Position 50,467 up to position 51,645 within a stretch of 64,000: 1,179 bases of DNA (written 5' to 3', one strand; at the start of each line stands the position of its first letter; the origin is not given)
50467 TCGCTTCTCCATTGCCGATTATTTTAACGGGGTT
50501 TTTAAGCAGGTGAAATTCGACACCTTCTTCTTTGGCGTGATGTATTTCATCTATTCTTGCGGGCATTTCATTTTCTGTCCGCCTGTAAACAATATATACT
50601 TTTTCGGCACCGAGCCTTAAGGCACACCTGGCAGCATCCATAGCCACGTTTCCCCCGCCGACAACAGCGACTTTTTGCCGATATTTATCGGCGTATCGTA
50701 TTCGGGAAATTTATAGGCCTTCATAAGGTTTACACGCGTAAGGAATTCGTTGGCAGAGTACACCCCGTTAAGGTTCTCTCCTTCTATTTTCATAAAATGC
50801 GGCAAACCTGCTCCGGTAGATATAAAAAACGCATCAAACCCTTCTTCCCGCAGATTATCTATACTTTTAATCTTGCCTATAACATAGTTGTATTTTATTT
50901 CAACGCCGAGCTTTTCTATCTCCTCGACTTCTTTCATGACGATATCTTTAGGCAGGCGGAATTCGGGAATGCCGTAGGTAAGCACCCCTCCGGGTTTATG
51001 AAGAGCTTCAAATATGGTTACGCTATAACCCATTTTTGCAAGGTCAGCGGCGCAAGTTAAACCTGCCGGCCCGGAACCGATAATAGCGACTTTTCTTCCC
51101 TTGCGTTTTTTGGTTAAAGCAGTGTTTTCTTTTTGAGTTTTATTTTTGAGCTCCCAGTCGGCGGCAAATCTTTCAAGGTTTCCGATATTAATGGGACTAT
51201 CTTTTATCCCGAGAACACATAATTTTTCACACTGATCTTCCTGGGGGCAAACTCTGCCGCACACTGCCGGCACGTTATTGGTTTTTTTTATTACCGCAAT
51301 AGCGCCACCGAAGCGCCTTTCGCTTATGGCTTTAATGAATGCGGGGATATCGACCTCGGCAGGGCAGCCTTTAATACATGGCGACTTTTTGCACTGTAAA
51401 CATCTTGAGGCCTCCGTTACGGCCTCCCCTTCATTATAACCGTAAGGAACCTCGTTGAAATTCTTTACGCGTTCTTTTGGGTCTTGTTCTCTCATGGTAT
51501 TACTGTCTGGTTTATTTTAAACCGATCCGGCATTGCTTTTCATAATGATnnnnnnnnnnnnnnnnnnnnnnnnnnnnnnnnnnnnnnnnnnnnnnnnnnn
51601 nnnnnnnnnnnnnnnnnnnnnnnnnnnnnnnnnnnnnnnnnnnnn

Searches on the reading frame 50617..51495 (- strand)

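Call 80: search_protein_families(library=pfam, proteins=[window:50617-51495:-], max_evalue=0.00001)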
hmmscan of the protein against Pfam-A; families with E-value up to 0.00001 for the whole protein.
window:50617-51495:- (292 aa): 8 families
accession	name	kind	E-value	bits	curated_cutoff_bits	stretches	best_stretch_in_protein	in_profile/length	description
PF14691.11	Fer4_20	-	2.2e-43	147.1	25.8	1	9-119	1-112/113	Dihydroprymidine dehydrogenase domain II, 4Fe-4S cluster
PF07992.20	Pyr_redox_2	-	7.6e-10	39.1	26.1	1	135-246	2-125/291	Pyridine nucleotide-disulphide oxidoreductase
PF13450.12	NAD_binding_8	-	8.3e-10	39.2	21.9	1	138-172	1-35/68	NAD(P)-binding Rossmann-like domain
PF01266.30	DAO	-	1.1e-07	32.2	27.9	1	135-169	1-35/353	FAD dependent oxidoreductase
PF00070.33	Pyr_redox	-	1.4e-07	32.4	22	1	135-213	1-70/82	Pyridine nucleotide-disulphide oxidoreductase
PF03486.20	HI0933_like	-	3.5e-06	27.1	50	0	135-169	2-36/244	HI0933-like protein Rossmann domain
PF12831.13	FAD_oxidored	-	8.6e-06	25.7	27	0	136-176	2-42/416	FAD dependent oxidoreductase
PF01946.23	Thi4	-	8.8e-06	25.6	26.2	0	135-193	19-76/235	Thi4 family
